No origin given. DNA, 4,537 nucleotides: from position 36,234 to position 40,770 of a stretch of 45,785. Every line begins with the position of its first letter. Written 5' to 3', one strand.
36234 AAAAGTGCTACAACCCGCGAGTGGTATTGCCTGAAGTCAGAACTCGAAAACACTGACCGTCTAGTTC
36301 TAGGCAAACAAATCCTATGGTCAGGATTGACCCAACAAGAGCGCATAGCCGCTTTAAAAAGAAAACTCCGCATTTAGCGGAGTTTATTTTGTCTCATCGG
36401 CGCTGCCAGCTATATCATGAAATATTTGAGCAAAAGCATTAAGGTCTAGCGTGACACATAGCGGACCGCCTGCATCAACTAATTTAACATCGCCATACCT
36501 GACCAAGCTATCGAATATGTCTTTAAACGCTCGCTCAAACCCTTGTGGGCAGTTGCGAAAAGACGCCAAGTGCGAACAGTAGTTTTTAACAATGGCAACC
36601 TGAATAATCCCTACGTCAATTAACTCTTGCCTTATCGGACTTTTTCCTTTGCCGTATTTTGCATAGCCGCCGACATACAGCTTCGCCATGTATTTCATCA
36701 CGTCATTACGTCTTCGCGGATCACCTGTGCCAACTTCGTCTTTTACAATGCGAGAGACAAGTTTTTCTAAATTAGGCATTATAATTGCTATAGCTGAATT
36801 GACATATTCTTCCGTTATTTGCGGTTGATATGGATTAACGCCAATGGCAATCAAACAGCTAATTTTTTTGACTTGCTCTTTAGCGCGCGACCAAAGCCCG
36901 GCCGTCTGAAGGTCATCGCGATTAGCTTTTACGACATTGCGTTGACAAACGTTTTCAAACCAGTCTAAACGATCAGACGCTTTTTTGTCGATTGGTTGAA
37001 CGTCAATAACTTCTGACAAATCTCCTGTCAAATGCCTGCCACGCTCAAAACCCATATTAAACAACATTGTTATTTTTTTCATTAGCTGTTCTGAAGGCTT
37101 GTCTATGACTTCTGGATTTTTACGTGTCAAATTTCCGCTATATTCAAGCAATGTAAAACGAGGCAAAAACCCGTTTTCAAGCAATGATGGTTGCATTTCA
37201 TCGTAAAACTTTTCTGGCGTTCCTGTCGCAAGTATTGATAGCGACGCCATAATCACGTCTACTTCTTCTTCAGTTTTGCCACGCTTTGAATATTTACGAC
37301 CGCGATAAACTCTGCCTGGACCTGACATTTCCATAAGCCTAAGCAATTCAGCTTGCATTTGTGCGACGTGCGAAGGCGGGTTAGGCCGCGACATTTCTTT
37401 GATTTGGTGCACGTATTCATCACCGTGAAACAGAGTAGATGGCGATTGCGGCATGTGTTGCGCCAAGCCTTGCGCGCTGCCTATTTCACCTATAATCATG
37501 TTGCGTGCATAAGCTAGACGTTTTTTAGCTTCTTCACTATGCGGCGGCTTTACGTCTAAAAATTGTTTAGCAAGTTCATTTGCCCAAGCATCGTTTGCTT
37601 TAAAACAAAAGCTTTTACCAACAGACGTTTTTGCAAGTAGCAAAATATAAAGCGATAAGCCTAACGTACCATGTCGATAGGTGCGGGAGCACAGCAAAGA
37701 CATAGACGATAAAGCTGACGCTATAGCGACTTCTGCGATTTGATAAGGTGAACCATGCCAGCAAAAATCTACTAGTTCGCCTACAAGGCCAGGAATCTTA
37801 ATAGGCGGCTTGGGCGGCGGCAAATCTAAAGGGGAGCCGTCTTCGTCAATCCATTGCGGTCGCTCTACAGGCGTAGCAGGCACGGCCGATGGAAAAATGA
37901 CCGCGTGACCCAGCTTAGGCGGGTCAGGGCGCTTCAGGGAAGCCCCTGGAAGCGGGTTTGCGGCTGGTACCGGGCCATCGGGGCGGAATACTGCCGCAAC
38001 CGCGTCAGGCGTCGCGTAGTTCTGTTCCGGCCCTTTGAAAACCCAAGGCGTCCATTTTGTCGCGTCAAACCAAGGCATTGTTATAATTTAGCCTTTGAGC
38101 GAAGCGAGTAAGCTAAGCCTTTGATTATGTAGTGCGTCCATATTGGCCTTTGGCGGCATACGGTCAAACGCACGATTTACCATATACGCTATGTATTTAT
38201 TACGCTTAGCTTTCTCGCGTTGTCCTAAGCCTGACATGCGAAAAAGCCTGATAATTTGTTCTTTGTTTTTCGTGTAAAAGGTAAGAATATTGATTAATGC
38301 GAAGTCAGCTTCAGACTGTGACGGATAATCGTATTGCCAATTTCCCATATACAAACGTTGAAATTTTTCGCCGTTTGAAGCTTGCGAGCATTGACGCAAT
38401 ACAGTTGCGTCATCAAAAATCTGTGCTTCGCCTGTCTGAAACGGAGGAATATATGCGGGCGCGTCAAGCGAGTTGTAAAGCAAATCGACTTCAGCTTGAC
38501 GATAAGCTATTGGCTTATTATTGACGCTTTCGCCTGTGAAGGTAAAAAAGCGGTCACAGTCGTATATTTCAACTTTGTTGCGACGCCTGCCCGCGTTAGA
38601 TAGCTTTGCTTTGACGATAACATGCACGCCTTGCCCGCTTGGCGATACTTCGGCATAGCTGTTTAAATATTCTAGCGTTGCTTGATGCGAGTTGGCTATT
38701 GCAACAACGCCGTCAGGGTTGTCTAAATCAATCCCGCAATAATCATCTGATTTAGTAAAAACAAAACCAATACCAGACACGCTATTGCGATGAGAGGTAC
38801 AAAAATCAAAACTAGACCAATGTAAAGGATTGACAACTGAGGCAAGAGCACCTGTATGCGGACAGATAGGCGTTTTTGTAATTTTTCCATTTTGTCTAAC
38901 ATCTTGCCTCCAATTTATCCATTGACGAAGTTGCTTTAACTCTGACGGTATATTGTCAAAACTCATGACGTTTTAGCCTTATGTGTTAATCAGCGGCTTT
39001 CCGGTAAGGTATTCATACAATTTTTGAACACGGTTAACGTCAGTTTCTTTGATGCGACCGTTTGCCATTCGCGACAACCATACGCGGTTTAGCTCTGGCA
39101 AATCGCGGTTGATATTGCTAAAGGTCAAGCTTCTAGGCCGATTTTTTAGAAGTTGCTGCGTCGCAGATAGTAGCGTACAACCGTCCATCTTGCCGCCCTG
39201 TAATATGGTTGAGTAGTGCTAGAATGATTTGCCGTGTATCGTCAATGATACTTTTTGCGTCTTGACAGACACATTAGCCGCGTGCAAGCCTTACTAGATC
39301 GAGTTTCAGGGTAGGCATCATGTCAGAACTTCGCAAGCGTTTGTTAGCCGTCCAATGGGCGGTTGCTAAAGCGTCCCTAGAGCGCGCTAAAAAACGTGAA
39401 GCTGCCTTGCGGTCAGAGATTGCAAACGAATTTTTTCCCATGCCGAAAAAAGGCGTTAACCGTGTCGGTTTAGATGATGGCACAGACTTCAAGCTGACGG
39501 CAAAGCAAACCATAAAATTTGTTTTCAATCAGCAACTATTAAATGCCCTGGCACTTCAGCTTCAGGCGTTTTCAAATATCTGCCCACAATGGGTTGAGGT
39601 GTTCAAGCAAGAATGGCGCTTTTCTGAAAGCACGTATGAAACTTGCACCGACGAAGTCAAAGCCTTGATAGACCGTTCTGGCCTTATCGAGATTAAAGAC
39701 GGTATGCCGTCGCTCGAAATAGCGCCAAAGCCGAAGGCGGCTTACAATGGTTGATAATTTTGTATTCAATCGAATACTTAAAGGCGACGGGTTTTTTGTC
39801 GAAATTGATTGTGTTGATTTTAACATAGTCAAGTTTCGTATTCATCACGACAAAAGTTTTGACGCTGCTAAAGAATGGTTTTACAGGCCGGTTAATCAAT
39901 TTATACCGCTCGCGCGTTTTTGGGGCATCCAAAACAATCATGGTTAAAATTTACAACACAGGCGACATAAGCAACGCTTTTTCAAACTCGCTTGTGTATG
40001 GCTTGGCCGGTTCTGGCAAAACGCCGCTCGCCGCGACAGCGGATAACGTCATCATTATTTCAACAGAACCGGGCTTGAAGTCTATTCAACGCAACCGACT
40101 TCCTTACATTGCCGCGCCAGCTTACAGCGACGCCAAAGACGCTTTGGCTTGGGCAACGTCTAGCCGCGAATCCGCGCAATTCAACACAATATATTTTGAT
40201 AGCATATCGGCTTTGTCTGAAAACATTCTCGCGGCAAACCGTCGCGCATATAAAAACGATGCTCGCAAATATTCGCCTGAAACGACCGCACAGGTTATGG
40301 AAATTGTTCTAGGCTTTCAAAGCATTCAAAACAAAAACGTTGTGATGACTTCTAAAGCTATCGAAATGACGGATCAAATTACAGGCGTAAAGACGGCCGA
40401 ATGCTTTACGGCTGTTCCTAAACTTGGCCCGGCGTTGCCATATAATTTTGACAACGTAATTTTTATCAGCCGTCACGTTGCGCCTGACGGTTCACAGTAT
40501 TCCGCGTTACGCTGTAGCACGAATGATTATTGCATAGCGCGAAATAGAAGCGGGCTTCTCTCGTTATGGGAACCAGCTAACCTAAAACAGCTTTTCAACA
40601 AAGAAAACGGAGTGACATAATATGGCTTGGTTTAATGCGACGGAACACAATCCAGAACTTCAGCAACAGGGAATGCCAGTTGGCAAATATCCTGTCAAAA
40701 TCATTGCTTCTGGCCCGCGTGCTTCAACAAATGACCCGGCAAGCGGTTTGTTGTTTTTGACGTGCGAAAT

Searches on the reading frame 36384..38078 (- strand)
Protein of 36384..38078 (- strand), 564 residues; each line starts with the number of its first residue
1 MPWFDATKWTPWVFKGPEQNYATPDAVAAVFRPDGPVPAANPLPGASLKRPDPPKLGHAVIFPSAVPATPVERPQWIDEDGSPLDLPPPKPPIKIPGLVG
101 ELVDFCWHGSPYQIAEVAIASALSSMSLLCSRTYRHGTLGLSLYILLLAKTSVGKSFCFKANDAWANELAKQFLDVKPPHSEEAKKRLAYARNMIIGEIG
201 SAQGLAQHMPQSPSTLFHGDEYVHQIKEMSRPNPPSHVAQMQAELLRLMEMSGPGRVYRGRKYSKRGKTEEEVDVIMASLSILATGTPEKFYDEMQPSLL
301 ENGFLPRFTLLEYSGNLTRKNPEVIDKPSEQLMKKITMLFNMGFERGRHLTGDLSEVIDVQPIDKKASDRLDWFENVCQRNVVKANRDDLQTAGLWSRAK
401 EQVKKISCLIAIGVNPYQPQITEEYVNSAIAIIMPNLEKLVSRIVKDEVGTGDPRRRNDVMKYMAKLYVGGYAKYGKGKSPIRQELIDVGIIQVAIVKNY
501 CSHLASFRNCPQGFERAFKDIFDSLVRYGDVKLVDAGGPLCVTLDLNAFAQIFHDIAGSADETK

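Call 9: search_protein_families(library=phrogs, proteins=[window:36384-38078:-], max_evalue=0.00001)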
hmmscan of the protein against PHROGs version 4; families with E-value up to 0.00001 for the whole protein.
window:36384-38078:- (564 aa): 2 families
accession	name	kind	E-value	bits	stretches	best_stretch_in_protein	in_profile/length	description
phrog_3022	-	DNA, RNA and nucleotide metabolism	5e-66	224.6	1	94-535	357-771/788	DNA primase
phrog_10514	-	DNA, RNA and nucleotide metabolism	8e-14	51.8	1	115-431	360-658/750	DNA primase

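Call 10: search_protein_families(library=pfam, proteins=[window:36384-38078:-], max_evalue=0.00001)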
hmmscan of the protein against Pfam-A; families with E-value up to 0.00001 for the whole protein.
window:36384-38078:- (564 aa): 1 family
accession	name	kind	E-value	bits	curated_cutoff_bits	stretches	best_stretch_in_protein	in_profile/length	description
PF13148.11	DUF3987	-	2.3e-08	34.1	27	1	117-433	6-351/364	Protein of unknown function (DUF3987)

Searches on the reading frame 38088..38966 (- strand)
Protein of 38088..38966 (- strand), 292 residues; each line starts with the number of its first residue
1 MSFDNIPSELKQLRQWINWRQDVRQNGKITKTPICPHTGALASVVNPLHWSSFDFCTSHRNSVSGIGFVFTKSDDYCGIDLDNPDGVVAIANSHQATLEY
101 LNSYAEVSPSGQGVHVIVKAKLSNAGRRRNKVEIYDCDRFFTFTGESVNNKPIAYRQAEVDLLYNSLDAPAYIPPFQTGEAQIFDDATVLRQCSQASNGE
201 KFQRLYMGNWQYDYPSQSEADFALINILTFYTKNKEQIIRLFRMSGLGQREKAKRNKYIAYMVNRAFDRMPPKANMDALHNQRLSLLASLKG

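Call 9: search_protein_families(library=phrogs, proteins=[window:38088-38966:-], max_evalue=0.00001)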
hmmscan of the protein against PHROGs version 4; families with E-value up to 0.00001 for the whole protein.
window:38088-38966:- (292 aa): 5 families
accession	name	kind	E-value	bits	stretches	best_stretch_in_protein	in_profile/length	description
phrog_3022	-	DNA, RNA and nucleotide metabolism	2.2e-69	235.7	1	2-281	5-311/788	DNA primase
phrog_1829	-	DNA, RNA and nucleotide metabolism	6.1e-62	210.8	1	3-269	3-292/772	DNA primase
phrog_13901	-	DNA, RNA and nucleotide metabolism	4.1e-56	191.6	1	2-266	7-291/341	DNA primase/helicase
phrog_8643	-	DNA, RNA and nucleotide metabolism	3.7e-20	73.4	1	5-151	36-174/179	DNA polymerase/primase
phrog_15962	-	DNA, RNA and nucleotide metabolism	4.3e-10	39.5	1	61-164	99-207/835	DNA primase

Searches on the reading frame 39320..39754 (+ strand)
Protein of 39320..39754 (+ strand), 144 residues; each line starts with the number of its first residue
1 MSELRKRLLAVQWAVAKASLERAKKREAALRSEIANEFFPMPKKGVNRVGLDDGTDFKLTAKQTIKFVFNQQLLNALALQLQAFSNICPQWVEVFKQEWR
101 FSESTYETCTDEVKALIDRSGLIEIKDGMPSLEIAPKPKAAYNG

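Call 9: search_protein_families(library=phrogs, proteins=[window:39320-39754:+], max_evalue=0.00001)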
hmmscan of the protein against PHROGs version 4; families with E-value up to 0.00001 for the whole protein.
window:39320-39754:+ (144 aa): 1 family
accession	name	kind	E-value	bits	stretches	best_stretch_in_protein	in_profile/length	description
phrog_2480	-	unknown function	9.2e-19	69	1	9-137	27-148/152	-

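Call 60: search_protein_families(library=pfam, proteins=[window:39320-39754:+], max_evalue=0.01)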
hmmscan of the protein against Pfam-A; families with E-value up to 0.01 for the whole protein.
window:39320-39754:+ (144 aa): 1 family
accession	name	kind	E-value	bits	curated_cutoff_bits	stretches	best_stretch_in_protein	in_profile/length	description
PF23791.1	DUF7173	-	7.5e-22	78.3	27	1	6-137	15-142/145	Family of unknown function (DUF7173)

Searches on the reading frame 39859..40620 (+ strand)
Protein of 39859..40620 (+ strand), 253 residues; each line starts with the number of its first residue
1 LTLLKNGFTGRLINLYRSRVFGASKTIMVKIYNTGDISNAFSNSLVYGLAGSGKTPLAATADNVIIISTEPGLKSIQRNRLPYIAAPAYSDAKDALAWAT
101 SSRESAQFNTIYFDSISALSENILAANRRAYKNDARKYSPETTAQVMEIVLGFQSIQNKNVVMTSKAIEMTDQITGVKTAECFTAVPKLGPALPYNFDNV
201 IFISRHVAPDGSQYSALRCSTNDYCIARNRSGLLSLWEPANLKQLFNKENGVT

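Call 10: search_protein_families(library=pfam, proteins=[window:39859-40620:+], max_evalue=0.00001)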
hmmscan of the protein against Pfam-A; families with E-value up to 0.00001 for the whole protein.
window:39859-40620:+ (253 aa): 1 family
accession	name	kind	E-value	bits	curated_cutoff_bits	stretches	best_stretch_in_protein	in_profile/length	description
PF13479.12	AAA_24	-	1e-17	65.1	27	1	45-230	6-194/195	AAA domain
